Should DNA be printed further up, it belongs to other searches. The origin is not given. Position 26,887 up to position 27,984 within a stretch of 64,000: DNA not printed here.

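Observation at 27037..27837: Minimal flagellin-fold protein lacking the conserved N-terminal D0/secretion segment, encoded beside lon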

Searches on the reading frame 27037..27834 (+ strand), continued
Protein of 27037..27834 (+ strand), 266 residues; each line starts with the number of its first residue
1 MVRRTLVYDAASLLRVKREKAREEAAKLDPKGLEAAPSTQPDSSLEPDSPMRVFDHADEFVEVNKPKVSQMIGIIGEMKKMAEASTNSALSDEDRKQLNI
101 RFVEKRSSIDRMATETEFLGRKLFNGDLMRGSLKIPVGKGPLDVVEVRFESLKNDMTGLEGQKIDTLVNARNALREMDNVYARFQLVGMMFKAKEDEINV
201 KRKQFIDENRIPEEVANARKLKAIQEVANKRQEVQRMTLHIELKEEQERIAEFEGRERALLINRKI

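Call 38: fold_search(model_id=the predicted structure, library=pdb)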
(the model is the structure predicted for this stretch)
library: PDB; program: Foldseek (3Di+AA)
matches with E <= 10: 257; with E <= 0.001: 46
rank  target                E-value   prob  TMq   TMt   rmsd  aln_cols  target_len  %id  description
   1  9lrz                  3.6e-08  1.00  0.56  0.54  17.7       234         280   15  Core filament of the spirochete periplasmic flagella of Leptospira biflexa (released 2025-12-24)
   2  9lry_A                2.9e-07  1.00  0.56  0.54  22.6       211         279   15  Straight and symmetrical filament of the spirochete periplasmic flagella of Leptospira biflexa (released 2025-12-24)
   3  9ls0_A                2.9e-07  1.00  0.56  0.53  23.2       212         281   16  Straight and symmetrical filament of the spirochete periplasmic flagella of Leptospira biflexa deleted fcpB strain (released 2025-12-24)
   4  6t17_A                5.7e-07  1.00  0.55  0.53  10.2       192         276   14  Cryo-EM structure of the wild-type flagellar filament of the Firmicute Kurthia (released 2019-10-30)
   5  9hpz_A                3.0e-06  1.00  0.54  0.53   5.7       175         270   14  Cryo-EM structure of the wild-type flagellar filament from Roseburia hominis (released 2025-12-10)
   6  5gy2_C                4.1e-06  1.00  0.53  0.80   2.4       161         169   14  Crystal structure of a complex between Bacillus subtilis flagellin and zebrafish Toll-like receptor 5 (released 2017-02-15)
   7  6xky_A                4.1e-06  1.00  0.52  0.51  15.0       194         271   15  Caulobacter crescentus FljK filament, straightened (released 2020-12-23)
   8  8cvi_A                5.6e-06  1.00  0.42  0.42  21.5       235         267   15  Cryo-EM structure of the supercoiled EPEC H6 flagellar filament core Curly I waveform (released 2022-09-07)
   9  6xl0_A                7.3e-06  1.00  0.52  0.51  15.3       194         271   15  Caulobacter crescentus FljK filament (released 2020-12-23)
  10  8cvi_D                8.1e-06  1.00  0.42  0.40  15.7       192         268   18  Cryo-EM structure of the supercoiled EPEC H6 flagellar filament core Curly I waveform (released 2022-09-07)
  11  9oxj_A                1.4e-05  1.00  0.53  0.52  20.4       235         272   14  CryoEM structure of FlaA filament from Shewanella oneidensis (released 2025-07-16)
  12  3k8v_A                1.4e-05  1.00  0.52  0.43  23.2       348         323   10  Crysatl structure of a bacterial cell-surface flagellin N20C20 (released 2010-10-06)
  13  9lah_AA               1.5e-05  1.00  0.55  0.54  17.6       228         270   14  Cryo-EM structure of Shewanella oneidensis MR-1 flagella. (released 2026-01-07)
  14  5wk5_A                1.6e-05  1.00  0.54  0.54  25.0       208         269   20  Cryo-EM structure of P. aeruginosa flagellar filaments A443V (released 2017-10-25)
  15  3k8v_B                1.8e-05  1.00  0.52  0.44  19.2       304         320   10  Crysatl structure of a bacterial cell-surface flagellin N20C20 (released 2010-10-06)
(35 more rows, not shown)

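Call 48: find_encoding_contigs(protein=P0010, flank=6000, max_places=1)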
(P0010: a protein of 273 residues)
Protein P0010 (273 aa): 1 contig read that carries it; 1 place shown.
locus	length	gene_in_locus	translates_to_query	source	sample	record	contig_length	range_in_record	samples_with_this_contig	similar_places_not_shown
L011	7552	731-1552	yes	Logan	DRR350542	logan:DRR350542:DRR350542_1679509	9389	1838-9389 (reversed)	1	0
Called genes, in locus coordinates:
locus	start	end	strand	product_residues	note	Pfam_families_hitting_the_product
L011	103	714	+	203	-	PF04367:DUF502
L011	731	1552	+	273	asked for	PF00669:Flagellin_N (weak)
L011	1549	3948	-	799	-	PF02190:LON_substr_bdg, PF05496:RuvB_N (faint), PF00004:AAA, PF07724:AAA_2 (faint), PF07728:AAA_5, PF22667:Lon_lid, PF05362:Lon_C, PF13541:ChlI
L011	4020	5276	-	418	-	PF06689:zf-C4_ClpX, PF05496:RuvB_N (faint), PF00004:AAA, PF07724:AAA_2, PF07728:AAA_5 (weak), PF10431:ClpB_D2-small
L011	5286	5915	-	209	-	PF00574:CLP_protease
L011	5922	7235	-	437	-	PF05697:Trigger_N, PF00254:FKBP_C, PF05698:Trigger_C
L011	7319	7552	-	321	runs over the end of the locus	-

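Call 49: find_encoding_contigs(protein=P0028, flank=6000, max_places=1)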
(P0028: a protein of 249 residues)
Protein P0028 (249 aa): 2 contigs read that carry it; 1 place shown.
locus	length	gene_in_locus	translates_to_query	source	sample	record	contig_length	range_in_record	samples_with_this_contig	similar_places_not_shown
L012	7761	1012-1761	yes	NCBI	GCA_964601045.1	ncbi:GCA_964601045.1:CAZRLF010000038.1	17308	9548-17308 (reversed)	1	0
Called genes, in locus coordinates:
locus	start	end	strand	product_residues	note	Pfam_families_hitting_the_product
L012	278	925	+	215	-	PF04367:DUF502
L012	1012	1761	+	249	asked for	-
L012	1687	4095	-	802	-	PF02190:LON_substr_bdg, PF08298:AAA_PrkA (weak), PF13191:AAA_16 (weak), PF00004:AAA, PF07728:AAA_5, PF22667:Lon_lid, PF05362:Lon_C, PF13541:ChlI, +1 more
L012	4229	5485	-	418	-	PF06689:zf-C4_ClpX, PF01078:Mg_chelatase (faint), PF05496:RuvB_N (weak), PF00004:AAA, PF07724:AAA_2, PF07728:AAA_5 (faint), PF10431:ClpB_D2-small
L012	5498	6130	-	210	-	PF00574:CLP_protease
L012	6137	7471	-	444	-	PF05697:Trigger_N, PF00254:FKBP_C, PF05698:Trigger_C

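Call 50: find_encoding_contigs(protein=P0024, flank=6000, max_places=1)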
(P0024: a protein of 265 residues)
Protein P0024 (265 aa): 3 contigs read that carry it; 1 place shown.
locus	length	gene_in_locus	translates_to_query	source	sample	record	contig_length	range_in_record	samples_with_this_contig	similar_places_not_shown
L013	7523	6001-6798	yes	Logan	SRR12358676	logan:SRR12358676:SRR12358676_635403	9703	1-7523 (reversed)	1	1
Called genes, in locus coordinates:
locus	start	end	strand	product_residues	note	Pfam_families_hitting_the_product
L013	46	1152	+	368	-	PF01193:RNA_pol_L, PF01000:RNA_pol_A_bac, PF03118:RNA_pol_A_CTD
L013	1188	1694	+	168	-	PF01196:Ribosomal_L17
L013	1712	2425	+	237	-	PF13098:Thioredoxin_2 (faint), PF08534:Redoxin, PF00578:AhpC-TSA, PF00085:Thioredoxin (weak), PF13905:Thioredoxin_8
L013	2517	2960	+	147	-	-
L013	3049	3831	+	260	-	PF01479:S4, PF00849:PseudoU_synth_2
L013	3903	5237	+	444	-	PF00919:UPF0004, PF04055:Radical_SAM, PF18693:TRAM_2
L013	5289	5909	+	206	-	PF04367:DUF502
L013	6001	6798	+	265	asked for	-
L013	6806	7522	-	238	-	?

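Call 51: find_encoding_contigs(protein=P0009, flank=6000, max_places=1)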
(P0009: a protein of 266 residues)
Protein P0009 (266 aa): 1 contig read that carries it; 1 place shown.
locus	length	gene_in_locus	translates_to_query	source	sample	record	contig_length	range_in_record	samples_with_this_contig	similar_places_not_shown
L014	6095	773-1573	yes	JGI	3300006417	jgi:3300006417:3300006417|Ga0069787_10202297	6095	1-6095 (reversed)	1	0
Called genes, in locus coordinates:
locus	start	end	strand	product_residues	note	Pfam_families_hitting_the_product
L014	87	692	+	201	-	-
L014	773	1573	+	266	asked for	-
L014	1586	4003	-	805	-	PF02190:LON_substr_bdg, PF05496:RuvB_N (faint), PF00004:AAA, PF07724:AAA_2 (faint), PF07728:AAA_5, PF22667:Lon_lid, PF05362:Lon_C, PF13541:ChlI (weak), +1 more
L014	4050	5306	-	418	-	PF06689:zf-C4_ClpX, PF01078:Mg_chelatase (faint), PF05496:RuvB_N (weak), PF00004:AAA, PF07724:AAA_2, PF07728:AAA_5 (weak), PF10431:ClpB_D2-small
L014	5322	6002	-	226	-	PF00574:CLP_protease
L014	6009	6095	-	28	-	?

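Call 55: search_solved_structures(query=A3, max_evalue=0.01, show_alignments=1)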
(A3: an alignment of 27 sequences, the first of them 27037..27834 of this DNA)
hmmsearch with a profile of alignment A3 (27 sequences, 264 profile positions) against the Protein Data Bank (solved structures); distinct sequences matched with E-value up to 0.01: 74 (the best 60 are shown).
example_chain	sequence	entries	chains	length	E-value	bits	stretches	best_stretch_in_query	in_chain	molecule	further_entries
9hpz_A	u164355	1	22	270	3.2e-14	56.3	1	50-257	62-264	Flagellin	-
6t17_A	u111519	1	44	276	4.1e-14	56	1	55-253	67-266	Flagellin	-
4nx9_A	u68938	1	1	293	2.2e-11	47.1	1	61-158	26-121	Flagellin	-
6b5b_F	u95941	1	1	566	2.5e-11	46.8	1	62-158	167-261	Flagellin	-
10pp_A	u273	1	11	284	4.4e-11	46.1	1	49-216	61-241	Flagellin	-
9pil_Fd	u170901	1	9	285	4.4e-11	46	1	49-216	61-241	Flagellin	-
5gy2_C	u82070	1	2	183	6.9e-11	45.4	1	56-162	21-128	Flagellin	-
9n8g_A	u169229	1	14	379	1.4e-10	44.4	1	61-159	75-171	Flagellin A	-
3v47_C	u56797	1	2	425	4.2e-10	42.9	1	63-164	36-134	Flagellin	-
8jmv_A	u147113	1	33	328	8.2e-10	41.9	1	54-160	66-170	Flagella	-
9atl_A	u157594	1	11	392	2.3e-09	40.4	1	62-132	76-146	Flagellin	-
9p7r_A1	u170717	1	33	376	4.9e-09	39.3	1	62-155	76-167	Flagellin B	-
10pl_Ba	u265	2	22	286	6.8e-09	38.9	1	58-217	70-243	Flagellin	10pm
10lm_A3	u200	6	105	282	1e-08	38.3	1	55-175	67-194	Flagellin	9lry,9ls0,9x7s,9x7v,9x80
9n59_A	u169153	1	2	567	2e-08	37.3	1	51-177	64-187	Flagellin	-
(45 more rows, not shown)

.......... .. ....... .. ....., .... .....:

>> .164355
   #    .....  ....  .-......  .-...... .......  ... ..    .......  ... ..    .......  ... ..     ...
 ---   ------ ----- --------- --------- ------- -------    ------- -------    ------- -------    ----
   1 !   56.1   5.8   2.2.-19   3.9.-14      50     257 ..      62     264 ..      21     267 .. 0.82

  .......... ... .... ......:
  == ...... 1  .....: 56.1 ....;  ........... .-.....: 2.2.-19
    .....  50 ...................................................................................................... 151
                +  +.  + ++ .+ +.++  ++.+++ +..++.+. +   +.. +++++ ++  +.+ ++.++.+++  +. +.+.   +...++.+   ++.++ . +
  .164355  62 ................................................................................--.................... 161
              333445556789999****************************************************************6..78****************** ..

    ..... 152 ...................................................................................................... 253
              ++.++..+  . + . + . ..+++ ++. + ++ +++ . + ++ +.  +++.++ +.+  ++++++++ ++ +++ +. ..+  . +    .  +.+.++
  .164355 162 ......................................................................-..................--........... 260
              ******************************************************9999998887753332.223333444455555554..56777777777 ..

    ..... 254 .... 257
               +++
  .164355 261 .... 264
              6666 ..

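Call 56: search_protein_families(library=ncbifam, alignment_id=A3, max_evalue=0.01)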
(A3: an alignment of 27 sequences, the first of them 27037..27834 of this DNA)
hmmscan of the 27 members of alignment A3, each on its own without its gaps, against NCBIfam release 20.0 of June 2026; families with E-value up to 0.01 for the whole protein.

A. member 1, window:27037-27834:+ (266 aa): 10 families
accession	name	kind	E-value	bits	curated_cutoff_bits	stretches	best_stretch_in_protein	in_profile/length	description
NF006468.0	PRK08869.1-3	subfamily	9.5e-08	31.5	436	1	73-201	87-214/378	polar flagellin E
NF009444.0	PRK12802.1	equivalog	2.1e-07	30.7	332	1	69-160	83-173/282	flagellin domain-containing protein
NF006469.0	PRK08869.1-4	equivalog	6.5e-07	29.1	627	1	71-202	85-213/377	flagellin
NF006466.0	PRK08869.1-1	subfamily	1.7e-06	27.9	426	1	73-208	87-219/377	flagellin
NF038071.1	lat_flg_LafA_2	exception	5.1e-06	26.1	365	1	51-231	65-242/284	lateral flagellin LafA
NF005294.0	PRK06819.1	subfamily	3.3e-05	23.6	387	1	77-239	94-247/376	FliC/FljB family flagellin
NF009447.0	PRK12805.1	equivalog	3.6e-05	23.4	404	1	66-124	78-136/287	FliC/FljB family flagellin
NF006467.0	PRK08869.1-2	subfamily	5.6e-05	22.4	443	1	79-129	93-143/400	flagellin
NF009448.0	PRK12806.1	equivalog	0.00016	20.6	531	1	72-155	86-167/475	flagellin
NF009449.0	PRK12807.1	subfamily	0.00058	19.5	347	1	72-128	84-142/287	flagellin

B. families by the number of members that match (of 27 scanned): 24 families
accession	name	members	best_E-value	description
NF006468.0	PRK08869.1-3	14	3.6e-09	polar flagellin E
NF009444.0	PRK12802.1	14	9.1e-09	flagellin domain-containing protein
NF006466.0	PRK08869.1-1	13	1.7e-08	flagellin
NF009448.0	PRK12806.1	13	4.3e-06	flagellin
TIGR02550.1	flagell_flgL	12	2e-07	flagellar hook-associated protein FlgL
NF038071.1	lat_flg_LafA_2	11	1.1e-08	lateral flagellin LafA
NF006469.0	PRK08869.1-4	9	3.7e-09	flagellin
NF006467.0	PRK08869.1-2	9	3.8e-06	flagellin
NF005294.0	PRK06819.1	8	1.9e-08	FliC/FljB family flagellin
NF009449.0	PRK12807.1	8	2.6e-05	flagellin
NF009447.0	PRK12805.1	6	9.7e-06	FliC/FljB family flagellin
NF009450.0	PRK12808.1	6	0.00019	flagellin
NF009446.0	PRK12804.1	4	7.3e-05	flagellin Hag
NF009234.0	PRK12584.1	3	0.00064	flagellin A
NF033376.1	lat_flg_LafA_1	3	0.00097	lateral flagellin LafA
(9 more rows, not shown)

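Call 64: find_related_loci(query=A5, collection=metagenome_contigs, flank=3500)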
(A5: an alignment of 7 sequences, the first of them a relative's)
Query A5 (255 aa) in metagenome_contigs; peptide patterns used: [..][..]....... (x = any residue, [..] = any of these).
28 stretches matched a pattern; 3 encode a relative of the query (tblastn E <= 1e-3); 3 distinct loci.
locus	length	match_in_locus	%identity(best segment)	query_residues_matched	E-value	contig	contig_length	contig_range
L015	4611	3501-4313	30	7-251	3e-22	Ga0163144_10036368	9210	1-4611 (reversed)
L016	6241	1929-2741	30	7-251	3e-22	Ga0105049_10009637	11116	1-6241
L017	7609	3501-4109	29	8-208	2e-21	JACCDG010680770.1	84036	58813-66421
